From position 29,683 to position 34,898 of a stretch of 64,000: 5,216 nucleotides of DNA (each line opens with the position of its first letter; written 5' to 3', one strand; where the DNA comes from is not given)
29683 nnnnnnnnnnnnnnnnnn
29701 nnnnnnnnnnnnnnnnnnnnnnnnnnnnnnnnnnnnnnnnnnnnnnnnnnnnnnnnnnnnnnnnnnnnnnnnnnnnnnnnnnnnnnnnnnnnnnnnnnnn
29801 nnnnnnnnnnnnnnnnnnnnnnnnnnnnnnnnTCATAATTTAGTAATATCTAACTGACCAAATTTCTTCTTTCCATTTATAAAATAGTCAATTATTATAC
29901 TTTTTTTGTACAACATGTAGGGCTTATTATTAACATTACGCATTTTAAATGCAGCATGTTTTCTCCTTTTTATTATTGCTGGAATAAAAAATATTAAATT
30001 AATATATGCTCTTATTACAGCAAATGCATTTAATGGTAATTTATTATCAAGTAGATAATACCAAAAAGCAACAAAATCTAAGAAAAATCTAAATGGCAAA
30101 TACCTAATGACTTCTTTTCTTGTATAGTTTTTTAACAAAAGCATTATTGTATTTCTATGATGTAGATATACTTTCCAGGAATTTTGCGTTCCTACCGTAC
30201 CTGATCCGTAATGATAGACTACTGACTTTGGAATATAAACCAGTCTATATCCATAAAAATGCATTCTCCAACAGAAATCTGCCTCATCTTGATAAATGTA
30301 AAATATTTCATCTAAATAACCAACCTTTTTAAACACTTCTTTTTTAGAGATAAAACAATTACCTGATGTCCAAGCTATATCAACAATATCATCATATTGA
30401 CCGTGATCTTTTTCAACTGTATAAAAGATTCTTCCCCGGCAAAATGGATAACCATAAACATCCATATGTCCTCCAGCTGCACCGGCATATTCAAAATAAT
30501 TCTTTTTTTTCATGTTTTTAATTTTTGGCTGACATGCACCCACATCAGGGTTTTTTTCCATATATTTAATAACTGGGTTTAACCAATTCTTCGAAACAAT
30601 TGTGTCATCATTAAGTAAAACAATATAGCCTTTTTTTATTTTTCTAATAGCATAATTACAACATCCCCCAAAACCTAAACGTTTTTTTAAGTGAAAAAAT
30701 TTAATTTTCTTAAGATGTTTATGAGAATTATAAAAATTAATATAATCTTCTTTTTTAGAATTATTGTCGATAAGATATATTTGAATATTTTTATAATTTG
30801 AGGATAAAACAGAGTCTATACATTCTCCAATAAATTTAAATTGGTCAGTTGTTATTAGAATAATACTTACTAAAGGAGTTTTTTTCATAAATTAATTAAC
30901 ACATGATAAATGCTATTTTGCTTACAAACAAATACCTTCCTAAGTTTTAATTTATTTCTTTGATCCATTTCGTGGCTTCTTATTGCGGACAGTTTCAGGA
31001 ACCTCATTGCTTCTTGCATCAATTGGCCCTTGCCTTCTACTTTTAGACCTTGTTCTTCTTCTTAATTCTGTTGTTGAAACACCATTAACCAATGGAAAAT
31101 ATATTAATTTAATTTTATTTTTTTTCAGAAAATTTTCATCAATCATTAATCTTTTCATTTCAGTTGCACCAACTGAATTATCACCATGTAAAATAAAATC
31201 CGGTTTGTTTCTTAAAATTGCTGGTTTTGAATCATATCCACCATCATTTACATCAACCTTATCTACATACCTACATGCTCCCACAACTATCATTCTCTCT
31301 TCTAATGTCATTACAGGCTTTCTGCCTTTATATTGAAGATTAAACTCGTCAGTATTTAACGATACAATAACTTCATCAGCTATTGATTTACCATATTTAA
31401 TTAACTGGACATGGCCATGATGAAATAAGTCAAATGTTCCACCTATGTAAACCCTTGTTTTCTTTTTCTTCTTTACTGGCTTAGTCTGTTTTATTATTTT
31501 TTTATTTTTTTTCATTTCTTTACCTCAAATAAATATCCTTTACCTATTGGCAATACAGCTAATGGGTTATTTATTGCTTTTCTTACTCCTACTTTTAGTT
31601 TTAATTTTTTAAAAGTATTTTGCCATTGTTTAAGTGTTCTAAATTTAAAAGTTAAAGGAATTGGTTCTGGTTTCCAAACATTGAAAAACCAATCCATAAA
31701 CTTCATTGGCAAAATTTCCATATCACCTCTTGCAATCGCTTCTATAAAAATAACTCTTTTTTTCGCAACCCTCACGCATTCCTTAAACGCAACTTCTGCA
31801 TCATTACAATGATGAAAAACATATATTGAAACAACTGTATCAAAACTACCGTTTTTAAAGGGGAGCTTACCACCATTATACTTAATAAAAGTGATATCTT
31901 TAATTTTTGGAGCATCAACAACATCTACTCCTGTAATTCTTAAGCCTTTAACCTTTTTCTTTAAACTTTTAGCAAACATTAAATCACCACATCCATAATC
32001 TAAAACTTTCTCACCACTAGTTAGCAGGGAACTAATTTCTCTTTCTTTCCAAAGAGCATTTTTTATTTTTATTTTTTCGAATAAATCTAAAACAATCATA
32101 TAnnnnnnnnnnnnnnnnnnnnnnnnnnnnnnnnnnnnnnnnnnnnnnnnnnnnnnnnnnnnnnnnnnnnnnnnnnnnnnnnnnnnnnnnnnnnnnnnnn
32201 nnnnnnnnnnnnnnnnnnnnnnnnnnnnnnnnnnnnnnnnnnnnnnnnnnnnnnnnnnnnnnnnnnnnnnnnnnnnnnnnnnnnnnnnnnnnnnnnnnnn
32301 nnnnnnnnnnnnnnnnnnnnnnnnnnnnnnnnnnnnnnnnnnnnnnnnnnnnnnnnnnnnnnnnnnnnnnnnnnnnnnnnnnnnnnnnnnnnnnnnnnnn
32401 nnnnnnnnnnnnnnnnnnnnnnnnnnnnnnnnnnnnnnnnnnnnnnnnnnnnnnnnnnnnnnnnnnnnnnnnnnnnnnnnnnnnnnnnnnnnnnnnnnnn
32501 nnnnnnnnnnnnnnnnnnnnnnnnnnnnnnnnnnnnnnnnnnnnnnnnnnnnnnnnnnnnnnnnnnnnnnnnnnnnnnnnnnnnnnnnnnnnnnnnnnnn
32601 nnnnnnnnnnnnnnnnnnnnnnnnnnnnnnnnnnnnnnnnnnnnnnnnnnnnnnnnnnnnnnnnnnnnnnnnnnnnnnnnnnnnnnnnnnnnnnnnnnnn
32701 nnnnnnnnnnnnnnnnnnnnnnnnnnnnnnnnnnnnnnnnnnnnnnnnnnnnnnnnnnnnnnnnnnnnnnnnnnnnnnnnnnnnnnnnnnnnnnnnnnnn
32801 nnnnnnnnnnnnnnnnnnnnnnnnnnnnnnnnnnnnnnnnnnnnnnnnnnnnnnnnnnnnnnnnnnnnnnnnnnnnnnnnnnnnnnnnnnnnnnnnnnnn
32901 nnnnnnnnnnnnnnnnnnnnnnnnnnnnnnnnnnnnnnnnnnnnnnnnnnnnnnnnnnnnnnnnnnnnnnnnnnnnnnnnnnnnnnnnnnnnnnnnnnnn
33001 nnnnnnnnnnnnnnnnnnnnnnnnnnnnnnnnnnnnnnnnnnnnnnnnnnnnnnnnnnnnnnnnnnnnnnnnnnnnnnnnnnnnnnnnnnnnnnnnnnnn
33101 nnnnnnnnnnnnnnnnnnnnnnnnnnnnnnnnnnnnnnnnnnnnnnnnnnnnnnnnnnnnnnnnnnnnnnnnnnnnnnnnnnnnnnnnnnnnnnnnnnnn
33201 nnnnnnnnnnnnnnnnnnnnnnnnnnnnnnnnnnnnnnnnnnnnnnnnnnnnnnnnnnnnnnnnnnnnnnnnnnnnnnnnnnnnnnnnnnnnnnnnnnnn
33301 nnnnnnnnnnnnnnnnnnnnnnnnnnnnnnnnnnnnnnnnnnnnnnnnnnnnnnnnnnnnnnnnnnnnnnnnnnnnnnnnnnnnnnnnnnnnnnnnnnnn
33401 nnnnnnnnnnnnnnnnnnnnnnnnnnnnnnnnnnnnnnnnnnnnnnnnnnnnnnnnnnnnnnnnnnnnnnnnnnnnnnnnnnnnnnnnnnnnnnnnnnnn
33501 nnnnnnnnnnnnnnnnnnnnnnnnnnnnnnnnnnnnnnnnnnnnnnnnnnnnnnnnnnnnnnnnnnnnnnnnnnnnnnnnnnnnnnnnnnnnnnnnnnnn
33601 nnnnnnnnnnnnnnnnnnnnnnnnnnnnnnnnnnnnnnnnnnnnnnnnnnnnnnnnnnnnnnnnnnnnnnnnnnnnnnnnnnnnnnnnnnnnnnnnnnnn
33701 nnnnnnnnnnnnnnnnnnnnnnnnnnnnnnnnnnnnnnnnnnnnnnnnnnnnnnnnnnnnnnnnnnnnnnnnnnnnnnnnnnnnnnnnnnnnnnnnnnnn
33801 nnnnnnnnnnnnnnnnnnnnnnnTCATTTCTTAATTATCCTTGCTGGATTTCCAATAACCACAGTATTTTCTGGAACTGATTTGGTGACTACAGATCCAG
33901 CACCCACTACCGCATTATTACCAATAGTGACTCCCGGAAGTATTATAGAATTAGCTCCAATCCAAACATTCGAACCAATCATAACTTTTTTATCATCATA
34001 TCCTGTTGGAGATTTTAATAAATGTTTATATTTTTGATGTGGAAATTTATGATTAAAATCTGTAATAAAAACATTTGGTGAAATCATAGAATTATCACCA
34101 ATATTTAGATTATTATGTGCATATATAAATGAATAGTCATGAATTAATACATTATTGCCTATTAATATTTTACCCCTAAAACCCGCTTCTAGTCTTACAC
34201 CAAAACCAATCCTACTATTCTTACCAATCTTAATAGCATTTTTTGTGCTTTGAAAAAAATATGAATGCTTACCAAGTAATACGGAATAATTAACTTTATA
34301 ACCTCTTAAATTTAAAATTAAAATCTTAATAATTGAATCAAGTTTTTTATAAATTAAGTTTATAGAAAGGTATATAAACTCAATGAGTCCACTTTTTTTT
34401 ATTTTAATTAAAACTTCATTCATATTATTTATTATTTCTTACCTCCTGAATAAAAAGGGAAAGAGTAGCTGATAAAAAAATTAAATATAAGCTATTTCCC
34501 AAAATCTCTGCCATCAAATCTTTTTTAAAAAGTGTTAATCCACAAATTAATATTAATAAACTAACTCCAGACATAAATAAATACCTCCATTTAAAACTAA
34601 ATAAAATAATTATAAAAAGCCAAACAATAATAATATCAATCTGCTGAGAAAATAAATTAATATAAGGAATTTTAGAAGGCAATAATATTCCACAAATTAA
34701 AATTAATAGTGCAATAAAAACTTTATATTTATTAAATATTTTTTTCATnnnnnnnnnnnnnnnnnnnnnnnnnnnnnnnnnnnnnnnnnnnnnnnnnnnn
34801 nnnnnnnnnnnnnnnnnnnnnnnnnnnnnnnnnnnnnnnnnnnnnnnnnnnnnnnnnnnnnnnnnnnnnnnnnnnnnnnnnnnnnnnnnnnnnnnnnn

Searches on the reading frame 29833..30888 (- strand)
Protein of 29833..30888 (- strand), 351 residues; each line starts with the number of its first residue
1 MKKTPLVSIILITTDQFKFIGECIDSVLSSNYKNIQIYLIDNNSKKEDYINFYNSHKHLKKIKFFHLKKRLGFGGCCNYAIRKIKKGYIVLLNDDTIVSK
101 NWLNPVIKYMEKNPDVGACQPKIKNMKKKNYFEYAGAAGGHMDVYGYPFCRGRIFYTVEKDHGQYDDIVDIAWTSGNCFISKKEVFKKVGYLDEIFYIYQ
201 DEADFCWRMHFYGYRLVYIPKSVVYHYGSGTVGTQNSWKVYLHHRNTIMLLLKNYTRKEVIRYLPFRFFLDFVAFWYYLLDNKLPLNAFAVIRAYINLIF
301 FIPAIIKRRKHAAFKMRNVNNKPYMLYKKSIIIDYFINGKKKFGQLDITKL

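Call 52: search_protein_families(library=pfam, proteins=[window:29833-30888:-], max_evalue=0.001)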
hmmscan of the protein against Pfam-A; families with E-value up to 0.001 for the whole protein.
window:29833-30888:- (351 aa): 3 families
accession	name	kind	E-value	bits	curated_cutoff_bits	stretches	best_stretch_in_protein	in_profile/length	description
PF00535.33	Glycos_transf_2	-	1.5e-21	77.5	23.3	1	8-133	1-126/168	Glycosyl transferase family 2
PF13641.12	Glyco_tranf_2_3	-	1.1e-12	48.9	27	1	8-242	4-221/230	Glycosyltransferase like family 2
PF13632.12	Glyco_trans_2_3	-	1.1e-10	42.1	27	1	88-299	1-189/198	Glycosyl transferase family group 2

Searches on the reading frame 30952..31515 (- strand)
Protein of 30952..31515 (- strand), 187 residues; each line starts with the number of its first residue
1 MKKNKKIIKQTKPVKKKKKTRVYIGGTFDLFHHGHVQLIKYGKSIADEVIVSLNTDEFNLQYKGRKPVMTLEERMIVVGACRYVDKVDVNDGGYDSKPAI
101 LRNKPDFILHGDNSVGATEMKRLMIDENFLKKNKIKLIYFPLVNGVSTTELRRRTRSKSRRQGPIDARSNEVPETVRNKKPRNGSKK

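Call 52: search_protein_families(library=pfam, proteins=[window:30952-31515:-], max_evalue=0.001)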
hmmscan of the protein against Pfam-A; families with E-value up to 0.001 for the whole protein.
window:30952-31515:- (187 aa): 2 families
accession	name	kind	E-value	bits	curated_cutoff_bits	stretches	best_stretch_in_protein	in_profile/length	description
PF01467.32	CTP_transf_like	-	2.6e-18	66.9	21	1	23-154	1-133/133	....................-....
PF02569.21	Pantoate_ligase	-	0.00074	19.2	20.7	0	6-53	8-54/268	Pantoate-beta-alanine ligase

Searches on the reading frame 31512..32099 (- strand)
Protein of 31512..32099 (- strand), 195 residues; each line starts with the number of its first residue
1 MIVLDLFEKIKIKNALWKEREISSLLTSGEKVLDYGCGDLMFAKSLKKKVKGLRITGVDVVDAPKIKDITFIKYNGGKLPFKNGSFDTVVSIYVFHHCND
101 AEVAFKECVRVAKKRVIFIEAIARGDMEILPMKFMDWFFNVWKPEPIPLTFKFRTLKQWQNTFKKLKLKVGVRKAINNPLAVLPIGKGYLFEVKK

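Call 52: search_protein_families(library=pfam, proteins=[window:31512-32099:-], max_evalue=0.001)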
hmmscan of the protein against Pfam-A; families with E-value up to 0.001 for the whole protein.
window:31512-32099:- (195 aa): 7 families
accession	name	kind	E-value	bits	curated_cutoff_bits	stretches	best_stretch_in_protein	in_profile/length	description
PF08241.18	Methyltransf_11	-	1.5e-15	58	21.2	1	33-118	1-93/95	Methyltransferase domain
PF13649.12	Methyltransf_25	-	4.3e-12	47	27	1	32-114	1-95/97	Methyltransferase domain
PF13489.12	Methyltransf_23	-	2.5e-10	40.7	27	1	26-137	20-132/164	Methyltransferase domain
PF13847.12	Methyltransf_31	-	6.2e-09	36.1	27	1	27-155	2-133/145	Methyltransferase domain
PF08242.18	Methyltransf_12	-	2.2e-08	35.2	30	1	33-114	1-94/98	Methyltransferase domain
PF01209.24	Ubie_methyltran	-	1.8e-07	31.2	20.1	1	27-141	46-173/233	ubiE/COQ5 methyltransferase family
PF07021.18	MetW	-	6.4e-05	23.1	21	1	20-117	5-107/193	Methionine biosynthesis protein MetW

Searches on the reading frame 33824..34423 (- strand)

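Call 52: search_protein_families(library=pfam, proteins=[window:33824-34423:-], max_evalue=0.001)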
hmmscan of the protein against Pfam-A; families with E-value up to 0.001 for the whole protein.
window:33824-34423:- (199 aa): 3 families
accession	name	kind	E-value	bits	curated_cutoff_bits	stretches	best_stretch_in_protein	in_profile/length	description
PF00132.30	Hexapep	-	5.4e-20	70.6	27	1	147-181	2-36/36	Bacterial transferase hexapeptide (six repeats)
PF14602.12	Hexapep_2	-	4.4e-15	55.5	27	1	147-181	2-34/34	Hexapeptide repeat of succinyl-transferase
PF25084.1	LbH_EIF2B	-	3e-07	30.8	54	0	146-196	21-70/105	EIF2B subunit epsilon LbH domain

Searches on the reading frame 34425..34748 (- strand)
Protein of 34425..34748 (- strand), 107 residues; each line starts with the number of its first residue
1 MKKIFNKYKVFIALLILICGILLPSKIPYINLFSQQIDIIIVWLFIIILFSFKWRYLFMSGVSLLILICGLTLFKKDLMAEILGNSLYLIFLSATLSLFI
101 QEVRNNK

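Call 52: search_protein_families(library=pfam, proteins=[window:34425-34748:-], max_evalue=0.001)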
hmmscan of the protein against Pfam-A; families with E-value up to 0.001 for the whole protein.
window:34425-34748:- (107 aa): 1 family
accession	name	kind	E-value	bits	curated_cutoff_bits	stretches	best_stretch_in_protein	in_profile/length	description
PF17099.10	TrpP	-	0.00067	19.9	27.2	1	9-91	4-85/169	Tryptophan transporter TrpP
